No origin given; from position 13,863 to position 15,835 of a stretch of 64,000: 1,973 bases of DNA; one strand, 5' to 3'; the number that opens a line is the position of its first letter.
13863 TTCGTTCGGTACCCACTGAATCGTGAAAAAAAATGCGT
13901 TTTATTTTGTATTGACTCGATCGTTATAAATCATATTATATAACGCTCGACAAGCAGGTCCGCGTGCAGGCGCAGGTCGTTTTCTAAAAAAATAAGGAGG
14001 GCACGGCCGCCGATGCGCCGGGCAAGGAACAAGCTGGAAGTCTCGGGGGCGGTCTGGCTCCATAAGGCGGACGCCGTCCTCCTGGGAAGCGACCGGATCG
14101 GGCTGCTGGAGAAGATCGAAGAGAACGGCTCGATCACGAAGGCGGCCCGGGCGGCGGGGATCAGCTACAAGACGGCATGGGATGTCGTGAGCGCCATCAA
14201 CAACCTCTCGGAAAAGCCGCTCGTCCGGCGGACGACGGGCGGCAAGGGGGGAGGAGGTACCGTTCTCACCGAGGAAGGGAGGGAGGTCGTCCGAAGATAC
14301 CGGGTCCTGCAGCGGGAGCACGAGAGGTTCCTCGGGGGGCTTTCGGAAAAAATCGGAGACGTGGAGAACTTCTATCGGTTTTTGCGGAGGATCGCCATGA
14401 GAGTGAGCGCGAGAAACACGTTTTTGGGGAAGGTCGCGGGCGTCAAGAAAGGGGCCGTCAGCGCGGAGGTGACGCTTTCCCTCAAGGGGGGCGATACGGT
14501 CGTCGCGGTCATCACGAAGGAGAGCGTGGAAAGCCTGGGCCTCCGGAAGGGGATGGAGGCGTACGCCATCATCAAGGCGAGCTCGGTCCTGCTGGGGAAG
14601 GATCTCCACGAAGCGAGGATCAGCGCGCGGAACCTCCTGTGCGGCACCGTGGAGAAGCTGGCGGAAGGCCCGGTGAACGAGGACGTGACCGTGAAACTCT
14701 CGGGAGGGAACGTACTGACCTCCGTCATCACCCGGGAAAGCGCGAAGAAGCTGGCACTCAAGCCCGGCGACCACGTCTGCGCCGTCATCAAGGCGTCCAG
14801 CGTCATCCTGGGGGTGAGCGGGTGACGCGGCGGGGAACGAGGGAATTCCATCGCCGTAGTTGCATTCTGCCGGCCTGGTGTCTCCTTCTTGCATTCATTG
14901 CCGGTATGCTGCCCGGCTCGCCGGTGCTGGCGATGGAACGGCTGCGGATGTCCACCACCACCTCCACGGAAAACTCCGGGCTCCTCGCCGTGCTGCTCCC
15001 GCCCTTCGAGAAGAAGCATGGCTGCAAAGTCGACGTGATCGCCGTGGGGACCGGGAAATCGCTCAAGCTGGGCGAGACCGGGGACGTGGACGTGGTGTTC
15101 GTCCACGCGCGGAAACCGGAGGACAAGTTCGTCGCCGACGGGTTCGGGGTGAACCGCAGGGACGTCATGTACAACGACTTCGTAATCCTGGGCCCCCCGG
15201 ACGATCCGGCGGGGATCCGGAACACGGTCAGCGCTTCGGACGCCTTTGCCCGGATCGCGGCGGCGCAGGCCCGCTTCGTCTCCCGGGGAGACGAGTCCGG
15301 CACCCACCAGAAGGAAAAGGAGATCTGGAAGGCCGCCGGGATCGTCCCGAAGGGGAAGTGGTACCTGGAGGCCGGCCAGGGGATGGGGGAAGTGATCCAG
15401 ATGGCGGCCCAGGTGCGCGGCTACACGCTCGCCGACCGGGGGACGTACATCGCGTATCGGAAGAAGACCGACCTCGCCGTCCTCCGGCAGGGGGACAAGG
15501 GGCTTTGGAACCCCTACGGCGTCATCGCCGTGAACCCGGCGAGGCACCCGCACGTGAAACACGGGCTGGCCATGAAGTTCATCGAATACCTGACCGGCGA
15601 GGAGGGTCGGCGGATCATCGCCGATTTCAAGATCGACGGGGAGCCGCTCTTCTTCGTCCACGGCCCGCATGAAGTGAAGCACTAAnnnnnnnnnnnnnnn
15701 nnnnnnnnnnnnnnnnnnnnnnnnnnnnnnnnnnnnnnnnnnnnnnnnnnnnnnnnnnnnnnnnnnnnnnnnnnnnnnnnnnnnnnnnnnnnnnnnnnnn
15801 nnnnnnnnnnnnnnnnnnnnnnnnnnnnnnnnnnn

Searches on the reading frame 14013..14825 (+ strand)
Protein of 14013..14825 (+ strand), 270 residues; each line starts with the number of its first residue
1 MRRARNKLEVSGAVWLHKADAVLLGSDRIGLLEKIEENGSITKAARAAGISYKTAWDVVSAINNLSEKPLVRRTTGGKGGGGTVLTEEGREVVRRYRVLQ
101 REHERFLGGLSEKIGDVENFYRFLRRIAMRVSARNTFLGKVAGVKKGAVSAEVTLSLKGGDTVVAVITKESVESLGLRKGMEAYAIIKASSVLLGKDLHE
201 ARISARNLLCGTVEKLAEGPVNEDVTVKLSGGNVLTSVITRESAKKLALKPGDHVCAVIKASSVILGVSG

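Call 6: search_protein_families(library=pfam, proteins=[window:14013-14825:+])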
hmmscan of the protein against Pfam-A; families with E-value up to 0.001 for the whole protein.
window:14013-14825:+ (270 aa): 2 families
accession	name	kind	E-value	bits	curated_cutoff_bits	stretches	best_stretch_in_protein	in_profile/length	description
PF03459.23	TOBE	-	5e-34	116.8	22.3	2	204-266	2-64/64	TOBE domain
PF00126.33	HTH_1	-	2.8e-08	34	26.6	1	31-90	6-60/60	Bacterial regulatory helix-turn-helix protein, lysR family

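Call 7: search_protein_families(library=ncbifam, proteins=[window:14013-14825:+])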
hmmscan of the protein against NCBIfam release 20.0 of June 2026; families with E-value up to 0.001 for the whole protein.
window:14013-14825:+ (270 aa): 7 families
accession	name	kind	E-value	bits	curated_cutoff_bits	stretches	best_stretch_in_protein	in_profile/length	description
NF007957.0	PRK10676.1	equivalog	3.7e-50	170.5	369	1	26-266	19-259/263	molybdenum-dependent transcriptional regulator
TIGR00638.1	Mop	subfamily_domain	6.1e-47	157.5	55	2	129-196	1-68/70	molybdenum-pterin binding domain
TIGR00637.1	ModE_repress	subfamily_domain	6.8e-31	106.3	98.5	1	25-113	3-91/100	ModE molybdate transport repressor domain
TIGR02142.1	modC_ABC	equivalog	4.9e-18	65.5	285.05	2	199-264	288-352/353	molybdenum ABC transporter ATP-binding protein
NF040840.2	tungstate_WtpC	equivalog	5.4e-14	52.2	440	2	128-192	282-344/347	tungstate ABC transporter ATP-binding protein WtpC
NF008355.0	PRK11144.1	equivalog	1e-09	37.9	434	1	129-192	288-350/353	molybdenum ABC transporter ATP-binding protein ModC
TIGR02609.1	doc_partner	hypoth_equivalog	3.9e-05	23.9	55.9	0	232-265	7-40/74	putative addiction module antidote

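Call 16: find_homologous_proteins(query=window:14013-14825:+, max_evalue=1e-20)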
Query window:14013-14825:+ (270 aa): 2940 proteins with E <= 1e-20 among 7496 candidates; the best 120 are listed.
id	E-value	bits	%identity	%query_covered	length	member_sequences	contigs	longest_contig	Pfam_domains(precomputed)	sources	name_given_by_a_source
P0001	1.8e-154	531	94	100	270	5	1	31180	PF00126.34,PF03459.24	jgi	jgi:molybdate transport system regulatory protein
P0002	4.1e-146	503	88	100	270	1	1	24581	PF00126.34,PF03459.24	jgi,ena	-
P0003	7.2e-145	499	87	100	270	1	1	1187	PF00126.34,PF03459.24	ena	-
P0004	2.8e-144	497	89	97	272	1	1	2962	PF00126.34,PF03459.24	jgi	jgi:molybdate transport system regulatory protein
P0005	7.7e-144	496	88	100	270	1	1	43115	PF00126.34,PF03459.24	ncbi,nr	ncbi:MAG: TOBE domain-containing protein [Deltaproteobacteria bacterium]|nr:TOBE domain-containing p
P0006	2.0e-140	485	85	100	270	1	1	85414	PF00126.34,PF03459.24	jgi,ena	-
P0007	3.3e-139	481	84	100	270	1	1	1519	PF00126.34,PF03459.24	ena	-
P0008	4.3e-138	477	84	99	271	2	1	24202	PF00126.34,PF03459.24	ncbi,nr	ncbi:MAG: TOBE domain-containing protein [Deltaproteobacteria bacterium]|nr:TOBE domain-containing p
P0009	2.5e-137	474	82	100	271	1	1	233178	PF00126.34,PF03459.24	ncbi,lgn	-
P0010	2.7e-137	474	83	100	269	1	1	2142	PF00126.34,PF03459.24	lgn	-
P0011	2.6e-134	465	82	100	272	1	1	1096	PF00126.34,PF03459.24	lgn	-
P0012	8.4e-133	460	80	98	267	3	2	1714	PF00126.34,PF03459.24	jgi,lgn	jgi:molybdate transport system regulatory protein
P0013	1.7e-130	452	82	96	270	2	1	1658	PF00126.34,PF03459.24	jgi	-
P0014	2.1e-130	452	82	97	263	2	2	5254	PF00126.34,PF03459.24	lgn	-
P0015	1.4e-129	449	78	100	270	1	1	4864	PF00126.34,PF03459.24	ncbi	-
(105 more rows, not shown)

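Call 18: find_related_loci(query=A1, collection=genome_contigs, flank=6000)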
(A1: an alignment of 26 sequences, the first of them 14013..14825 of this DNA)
Query A1 (270 aa) in genome_contigs; peptide patterns used: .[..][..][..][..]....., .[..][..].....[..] (x = any residue, [..] = any of these).
449 stretches matched a pattern; 432 encode a relative of the query (tblastn E <= 1e-3); the best 80 are kept; 80 distinct loci.
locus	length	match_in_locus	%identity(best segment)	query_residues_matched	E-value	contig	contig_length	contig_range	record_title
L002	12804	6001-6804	84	2-269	1e-135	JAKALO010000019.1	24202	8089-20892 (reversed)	MAG: Deltaproteobacteria bacterium isolate WY5.bin129 NODE_3153_length_24202_cov_2.126812, whole genome shotgun sequence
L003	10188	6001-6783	76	9-269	8e-123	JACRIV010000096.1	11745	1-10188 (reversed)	MAG: Deltaproteobacteria bacterium isolate NC_groundwater_1812_Pr3_B-0.1um_65_61 SR-2_scaffold_141_2386182, whole genome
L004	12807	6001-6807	60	1-269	7e-108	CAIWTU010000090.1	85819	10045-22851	MAG: uncultured Geobacter sp. isolate AlinenLipids_bin-4213 genome assembly, contig: bin-4213:090/171, whole genome shot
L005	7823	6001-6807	61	1-269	2e-107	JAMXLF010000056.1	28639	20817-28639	MAG: Geobacteraceae bacterium isolate Bin.003_Forest k127_4741650, whole genome shotgun sequence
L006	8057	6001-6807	61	1-269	2e-107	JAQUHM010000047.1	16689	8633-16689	MAG: Geobacteraceae bacterium isolate STCSWMC_37 NODE_9038_length_16689_cov_2.863362_ST_CSWMC, whole genome shotgun sequ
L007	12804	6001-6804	65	3-270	1e-106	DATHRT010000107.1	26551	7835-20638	MAG TPA_asm: Candidatus Limnocylindria bacterium isolate SMAG_U16032 k141_288181, whole genome shotgun sequence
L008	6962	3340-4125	62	8-269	1e-106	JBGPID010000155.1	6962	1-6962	MAG: Geobacteraceae bacterium isolate OBJ_0618_7090110_342 k141_4225900_length_6962_cov_258.3645, whole genome shotgun s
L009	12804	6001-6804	60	1-268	6e-106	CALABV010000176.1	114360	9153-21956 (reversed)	MAG TPA_asm: uncultured Geobacter sp. isolate SRR3330211_bin.149_CONCOCT_v1.1_MAG genome assembly, contig: ERZ724082.148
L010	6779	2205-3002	61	5-270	4e-105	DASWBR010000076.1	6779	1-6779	MAG TPA_asm: Candidatus Deferrimicrobiaceae bacterium isolate SMAG_U2687 k141_928744, whole genome shotgun sequence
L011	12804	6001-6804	59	1-268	4e-105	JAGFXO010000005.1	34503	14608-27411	MAG: Geobacteraceae bacterium isolate CTSoil_064 scaffold_126, whole genome shotgun sequence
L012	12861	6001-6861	61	1-269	6e-105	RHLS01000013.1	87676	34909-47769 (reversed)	MAG: Desulfuromonadales bacterium isolate GT-UBC1 NODE_31_length_87676_cov_48.689_ID_405151, whole genome shotgun sequen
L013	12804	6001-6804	63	2-268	9e-105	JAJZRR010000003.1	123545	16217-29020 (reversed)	MAG: Deltaproteobacteria bacterium isolate SKS1.bin98 NODE_187_length_123545_cov_36.320383, whole genome shotgun sequenc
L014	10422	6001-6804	63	2-269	1e-104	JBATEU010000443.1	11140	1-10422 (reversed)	MAG: Candidatus Deferrimicrobium sp. isolate MFD10095_ilm_asm_bin1 k127_4737, whole genome shotgun sequence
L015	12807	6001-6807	58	1-269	2e-104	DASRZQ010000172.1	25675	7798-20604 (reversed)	MAG TPA_asm: Geobacteraceae bacterium isolate SMAG_U14672 k141_1426888, whole genome shotgun sequence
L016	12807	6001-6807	61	1-269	2e-104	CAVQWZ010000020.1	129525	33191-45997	MAG: uncultured delta proteobacterium isolate MFD05684.bin.1.120 genome assembly, contig: contig_72803, whole genome sho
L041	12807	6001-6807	59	1-269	6e-100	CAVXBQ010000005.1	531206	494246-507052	MAG: uncultured delta proteobacterium isolate MFD01299.bin.2.165 genome assembly, contig: contig_22458, whole genome sho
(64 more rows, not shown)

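Call 23: find_related_loci(query=window:14013-14825:+, collection=metagenome_contigs, flank=3000)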
Query window:14013-14825:+ (270 aa) in metagenome_contigs; peptide patterns used: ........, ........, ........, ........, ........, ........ (x = any residue, [..] = any of these).
397 stretches matched a pattern; 42 encode a relative of the query (tblastn E <= 1e-3); 41 distinct loci.
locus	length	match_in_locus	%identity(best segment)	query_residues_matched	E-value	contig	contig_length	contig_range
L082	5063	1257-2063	92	1-269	2e-156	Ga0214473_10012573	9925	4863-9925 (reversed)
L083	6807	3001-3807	85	1-269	3e-145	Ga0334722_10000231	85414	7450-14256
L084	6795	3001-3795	89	6-270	2e-149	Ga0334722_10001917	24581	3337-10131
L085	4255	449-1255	61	1-269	8e-107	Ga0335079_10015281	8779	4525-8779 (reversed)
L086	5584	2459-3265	59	1-269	2e-103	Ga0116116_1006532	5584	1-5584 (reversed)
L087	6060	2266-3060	62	5-269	9e-101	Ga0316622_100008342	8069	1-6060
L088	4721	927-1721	62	5-269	6e-101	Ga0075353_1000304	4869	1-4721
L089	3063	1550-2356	61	1-269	4e-103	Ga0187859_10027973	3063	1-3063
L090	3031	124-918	62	5-269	4e-103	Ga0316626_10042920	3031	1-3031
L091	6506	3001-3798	61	5-270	1e-100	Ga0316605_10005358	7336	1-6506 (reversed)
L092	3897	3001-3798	61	5-270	1e-100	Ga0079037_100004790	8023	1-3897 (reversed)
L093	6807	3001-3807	58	1-269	2e-100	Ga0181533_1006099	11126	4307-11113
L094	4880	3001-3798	61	5-270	1e-100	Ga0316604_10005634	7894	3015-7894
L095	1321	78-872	62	5-269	5e-108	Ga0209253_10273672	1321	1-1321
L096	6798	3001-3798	60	5-270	1e-99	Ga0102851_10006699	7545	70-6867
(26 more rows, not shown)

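Call 39: search_solved_structures(query=window:14013-14825:+, show_alignments=1)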
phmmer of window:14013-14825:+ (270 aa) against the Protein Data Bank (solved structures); distinct sequences matched with E-value up to 0.001: 12.
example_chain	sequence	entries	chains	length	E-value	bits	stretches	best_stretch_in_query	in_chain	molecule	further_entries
1h9j_A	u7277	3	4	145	5.1e-35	124.6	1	129-268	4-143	MOLYBDENUM-BINDING-PROTEIN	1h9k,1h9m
1o7l_A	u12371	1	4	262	2.8e-32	115.6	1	26-267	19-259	TRANSCRIPTIONAL REGULATOR MODE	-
1b9m_A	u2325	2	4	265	2.8e-32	115.6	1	26-267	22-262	PROTEIN (MODE)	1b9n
2ijl_A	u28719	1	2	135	3.1e-14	56.6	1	23-102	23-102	Molybdenum-binding transcriptional repressor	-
9bed_A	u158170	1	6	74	4.4e-14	56.1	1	129-197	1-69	Molybdenum-pterin-binding protein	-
9beb_A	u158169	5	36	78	4.4e-14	56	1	129-197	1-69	Molybdenum-pterin binding domain-containing protein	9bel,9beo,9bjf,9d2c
9bem_A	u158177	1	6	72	5e-14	55.9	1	129-197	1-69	Molybdenum-pterin-binding protein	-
1gug_A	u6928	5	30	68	2.3e-13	53.7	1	129-194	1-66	MOLYBDATE BINDING PROTEIN II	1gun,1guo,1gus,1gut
1h9r_A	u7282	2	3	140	5.3e-07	32.9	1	129-267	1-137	MOLYBDENUM TRANSPORT PROTEIN MODE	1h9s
1h9s_B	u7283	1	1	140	5.5e-07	32.8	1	129-267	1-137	MOLYBDENUM TRANSPORT PROTEIN MODE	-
1fr3_A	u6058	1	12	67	7e-05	25.9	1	202-263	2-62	MOLYBDATE/TUNGSTATE BINDING PROTEIN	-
3d31_A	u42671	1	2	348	0.00048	23.2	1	157-264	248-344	Sulfate/molybdate ABC transporter, ATP-binding protein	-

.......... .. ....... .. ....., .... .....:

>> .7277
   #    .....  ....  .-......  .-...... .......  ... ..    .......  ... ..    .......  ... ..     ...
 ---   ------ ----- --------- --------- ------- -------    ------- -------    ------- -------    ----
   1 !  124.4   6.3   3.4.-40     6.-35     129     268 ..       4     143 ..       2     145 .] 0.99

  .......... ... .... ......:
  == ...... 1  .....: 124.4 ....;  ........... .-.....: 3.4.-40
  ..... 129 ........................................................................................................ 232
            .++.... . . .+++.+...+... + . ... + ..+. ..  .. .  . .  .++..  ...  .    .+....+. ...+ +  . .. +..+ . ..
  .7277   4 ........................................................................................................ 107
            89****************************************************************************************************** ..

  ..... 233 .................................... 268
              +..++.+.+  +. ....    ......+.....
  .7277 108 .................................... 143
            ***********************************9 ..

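Call 42: find_encoding_contigs(protein=P0001, flank=6000, max_places=2)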
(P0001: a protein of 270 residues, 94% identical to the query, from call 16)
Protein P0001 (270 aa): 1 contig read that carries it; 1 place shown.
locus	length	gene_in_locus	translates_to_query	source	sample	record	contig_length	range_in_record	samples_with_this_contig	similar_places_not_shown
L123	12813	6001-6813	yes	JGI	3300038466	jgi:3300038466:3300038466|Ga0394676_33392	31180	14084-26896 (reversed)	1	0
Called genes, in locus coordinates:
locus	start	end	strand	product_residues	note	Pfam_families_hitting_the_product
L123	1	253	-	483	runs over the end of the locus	PF02634:FdhD-NarQ, PF12804:NTP_transf_3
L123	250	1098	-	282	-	PF24859:FdhE_central (weak), PF24860:FdhE_C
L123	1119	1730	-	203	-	PF01292:Ni_hydr_CYTB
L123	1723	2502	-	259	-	PF12797:Fer4_2 (weak), PF12838:Fer4_7, PF13187:Fer4_9 (weak), PF13237:Fer4_10, PF13247:Fer4_11, PF14697:Fer4_21 (weak), PF00037:Fer4 (weak), PF09163:Form-deh_trans, +4 more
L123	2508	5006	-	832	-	PF00384:Molybdopterin, PF01568:Molydop_binding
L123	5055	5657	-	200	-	PF04879:Molybdop_Fe4S4, PF00384:Molybdopterin (faint)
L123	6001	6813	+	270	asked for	PF00126:HTH_1 (weak), PF03459:TOBE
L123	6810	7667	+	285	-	PF12849:PBP_like_2, PF13531:SBP_bac_11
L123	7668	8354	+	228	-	-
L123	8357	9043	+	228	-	PF00005:ABC_tran, PF13304:AAA_21 (weak)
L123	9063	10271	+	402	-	PF03453:MoeA_N, PF00994:MoCF_biosynth, PF03454:MoeA_C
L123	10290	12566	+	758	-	PF11845:Tll0287-like, PF00989:PAS, PF08447:PAS_3 (weak), PF08448:PAS_4, PF13426:PAS_9, PF00512:HisKA, PF02518:HATPase_c, PF00072:Response_reg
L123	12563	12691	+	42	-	PF02580:Tyr_Deacylase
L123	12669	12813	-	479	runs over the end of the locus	PF14691:Fer4_20, PF00890:FAD_binding_2 (weak), PF01266:DAO (weak), PF01494:FAD_binding_3 (weak), PF03486:HI0933_like (weak), PF07992:Pyr_redox_2, PF12831:FAD_oxidored (weak), PF13450:NAD_binding_8, +3 more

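Call 43: find_encoding_contigs(protein=P0005, flank=6000, max_places=2)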
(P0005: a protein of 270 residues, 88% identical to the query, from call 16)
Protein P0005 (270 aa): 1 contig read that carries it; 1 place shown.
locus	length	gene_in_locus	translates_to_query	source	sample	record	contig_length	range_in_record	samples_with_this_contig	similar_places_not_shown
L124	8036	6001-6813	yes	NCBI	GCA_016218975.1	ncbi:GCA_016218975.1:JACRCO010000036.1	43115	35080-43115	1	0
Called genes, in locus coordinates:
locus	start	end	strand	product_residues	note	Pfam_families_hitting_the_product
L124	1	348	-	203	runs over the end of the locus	PF01292:Ni_hydr_CYTB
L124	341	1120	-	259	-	PF12797:Fer4_2 (weak), PF12838:Fer4_7, PF13187:Fer4_9 (weak), PF13237:Fer4_10, PF13247:Fer4_11, PF14697:Fer4_21 (weak), PF00037:Fer4, PF09163:Form-deh_trans, +4 more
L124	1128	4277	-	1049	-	-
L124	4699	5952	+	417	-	PF07396:Porin_O_P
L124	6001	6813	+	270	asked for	PF00126:HTH_1 (weak), PF03459:TOBE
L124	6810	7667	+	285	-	PF12849:PBP_like_2, PF13531:SBP_bac_11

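Call 44: find_encoding_contigs(protein=P0009, flank=6000, max_places=2)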
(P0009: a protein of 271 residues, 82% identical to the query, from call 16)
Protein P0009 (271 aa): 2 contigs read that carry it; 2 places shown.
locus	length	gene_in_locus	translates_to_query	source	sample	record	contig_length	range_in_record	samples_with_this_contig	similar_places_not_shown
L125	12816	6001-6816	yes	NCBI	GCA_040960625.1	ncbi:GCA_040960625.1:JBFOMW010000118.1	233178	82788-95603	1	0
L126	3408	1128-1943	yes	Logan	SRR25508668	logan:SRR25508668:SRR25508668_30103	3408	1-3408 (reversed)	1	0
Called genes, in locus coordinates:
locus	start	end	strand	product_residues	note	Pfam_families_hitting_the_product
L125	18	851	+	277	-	PF00248:Aldo_ket_red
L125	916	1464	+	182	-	PF01035:DNA_binding_1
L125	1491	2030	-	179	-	PF04463:2-thiour_desulf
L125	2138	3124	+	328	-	PF00248:Aldo_ket_red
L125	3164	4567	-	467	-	PF02634:FdhD-NarQ, PF12804:NTP_transf_3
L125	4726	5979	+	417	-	PF07396:Porin_O_P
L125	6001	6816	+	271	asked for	PF00126:HTH_1 (weak), PF03459:TOBE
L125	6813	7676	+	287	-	PF12849:PBP_like_2, PF13531:SBP_bac_11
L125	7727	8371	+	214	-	-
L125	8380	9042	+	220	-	PF00005:ABC_tran, PF13555:AAA_29 (weak), PF02463:SMC_N (faint), PF13304:AAA_21 (weak)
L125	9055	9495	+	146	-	PF02580:Tyr_Deacylase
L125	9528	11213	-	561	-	PF02702:KdpD, PF00582:Usp (faint), PF00359:PTS_EIIA_2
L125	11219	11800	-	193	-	PF02669:KdpC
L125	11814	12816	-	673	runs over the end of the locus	PF00122:E1-E2_ATPase, PF00702:Hydrolase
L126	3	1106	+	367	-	?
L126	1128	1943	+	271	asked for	PF00126:HTH_1 (weak), PF03459:TOBE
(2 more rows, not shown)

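Call 60: search_protein_families(library=pfam, proteins=[L041:4548-5816:+, L041:3477-3956:-, L041:2772-3452:+, L005:3541-4716:+, L005:3391-4938:-, L005:4891-5520:+, L005:5337-5885:+, L002:4724-5977:+], max_evalue=0.0001)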
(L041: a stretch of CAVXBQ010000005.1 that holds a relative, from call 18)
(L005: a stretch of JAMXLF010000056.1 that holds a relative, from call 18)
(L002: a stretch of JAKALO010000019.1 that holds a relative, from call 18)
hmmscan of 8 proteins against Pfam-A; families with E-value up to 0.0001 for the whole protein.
L041:4548-5816:+ (422 aa): 0 families

L041:3477-3956:- (159 aa): 1 family
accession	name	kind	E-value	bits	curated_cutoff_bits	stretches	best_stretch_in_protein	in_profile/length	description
PF00254.34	FKBP_C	-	8.6e-15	55.3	21.1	1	20-91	4-76/94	FKBP-type peptidyl-prolyl cis-trans isomerase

L041:2772-3452:+ (226 aa): 2 families
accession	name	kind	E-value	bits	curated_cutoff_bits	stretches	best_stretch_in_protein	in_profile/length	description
PF00117.34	GATase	-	1.6e-20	74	22.8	1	42-178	41-174/190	Glutamine amidotransferase class-I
PF07722.19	Peptidase_C26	-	8.9e-05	22.8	20.5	0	70-176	96-219/219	Peptidase C26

L005:3541-4716:+ (391 aa): 2 families
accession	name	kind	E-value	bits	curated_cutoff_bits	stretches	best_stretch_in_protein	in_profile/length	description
PF00682.25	HMGL-like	-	2.7e-77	260.1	29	1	18-275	3-260/260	HMGL-like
PF22617.1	HCS_D2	-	1.3e-22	80.4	27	1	289-367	1-80/82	Homocitrate synthase post-HMGL domain-like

L005:3391-4938:- (515 aa): 0 families

L005:4891-5520:+ (209 aa): 0 families

L005:5337-5885:+ (182 aa): 0 families

L002:4724-5977:+ (417 aa): 1 family
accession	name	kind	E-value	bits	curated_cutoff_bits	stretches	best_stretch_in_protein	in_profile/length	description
PF07396.17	Porin_O_P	-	6.7e-26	91.8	20.9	1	74-414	5-365/370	Phosphate-selective porin O and P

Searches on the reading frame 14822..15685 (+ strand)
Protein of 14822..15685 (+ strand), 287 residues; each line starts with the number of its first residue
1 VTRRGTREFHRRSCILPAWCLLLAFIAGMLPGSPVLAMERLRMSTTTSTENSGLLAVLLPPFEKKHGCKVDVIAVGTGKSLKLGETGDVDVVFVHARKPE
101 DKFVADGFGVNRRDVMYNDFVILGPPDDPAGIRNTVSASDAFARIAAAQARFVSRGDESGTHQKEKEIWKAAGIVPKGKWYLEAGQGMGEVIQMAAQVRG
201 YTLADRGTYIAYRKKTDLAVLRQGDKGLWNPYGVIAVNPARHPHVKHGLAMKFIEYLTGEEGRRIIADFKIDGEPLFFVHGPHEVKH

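Call 6: search_protein_families(library=pfam, proteins=[window:14860-15672:+])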
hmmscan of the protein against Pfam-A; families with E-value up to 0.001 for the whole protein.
window:14860-15672:+ (270 aa): 0 families

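Call 7: search_protein_families(library=ncbifam, proteins=[window:14860-15672:+])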
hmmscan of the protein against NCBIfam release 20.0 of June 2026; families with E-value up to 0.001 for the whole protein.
window:14860-15672:+ (270 aa): 0 families

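Call 11: search_protein_families(library=ncbifam, proteins=[window:14822-15685:+])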
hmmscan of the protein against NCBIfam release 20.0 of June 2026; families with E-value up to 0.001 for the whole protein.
window:14822-15685:+ (287 aa): 1 family
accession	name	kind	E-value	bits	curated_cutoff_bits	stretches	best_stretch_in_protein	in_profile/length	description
NF041772.1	tung_bind_TupA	equivalog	3.5e-74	249.5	400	1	37-278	13-259/266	tungstate ABC transporter substrate-binding protein TupA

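Call 50: search_solved_structures(query=window:14822-15685:+, show_alignments=1)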
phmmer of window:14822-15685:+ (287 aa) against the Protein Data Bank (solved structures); distinct sequences matched with E-value up to 0.001: 5.
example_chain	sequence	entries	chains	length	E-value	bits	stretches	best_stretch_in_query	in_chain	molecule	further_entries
3lr1_A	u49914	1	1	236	5.5e-106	357.4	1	37-269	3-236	Tungstate ABC transporter, periplasmic tungstate-binding protein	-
3muq_A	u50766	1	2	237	1.6e-74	254.2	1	37-270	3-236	uncharacterized conserved protein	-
5my5_A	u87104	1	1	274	1.6e-66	227.9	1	41-278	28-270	ABC transporter periplasmic substrate-binding protein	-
3kn3_A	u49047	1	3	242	3.3e-63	217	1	39-271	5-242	PUTATIVE PERIPLASMIC PROTEIN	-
3cvg_A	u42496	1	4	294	7.2e-14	55.1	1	86-278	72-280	Putative metal binding protein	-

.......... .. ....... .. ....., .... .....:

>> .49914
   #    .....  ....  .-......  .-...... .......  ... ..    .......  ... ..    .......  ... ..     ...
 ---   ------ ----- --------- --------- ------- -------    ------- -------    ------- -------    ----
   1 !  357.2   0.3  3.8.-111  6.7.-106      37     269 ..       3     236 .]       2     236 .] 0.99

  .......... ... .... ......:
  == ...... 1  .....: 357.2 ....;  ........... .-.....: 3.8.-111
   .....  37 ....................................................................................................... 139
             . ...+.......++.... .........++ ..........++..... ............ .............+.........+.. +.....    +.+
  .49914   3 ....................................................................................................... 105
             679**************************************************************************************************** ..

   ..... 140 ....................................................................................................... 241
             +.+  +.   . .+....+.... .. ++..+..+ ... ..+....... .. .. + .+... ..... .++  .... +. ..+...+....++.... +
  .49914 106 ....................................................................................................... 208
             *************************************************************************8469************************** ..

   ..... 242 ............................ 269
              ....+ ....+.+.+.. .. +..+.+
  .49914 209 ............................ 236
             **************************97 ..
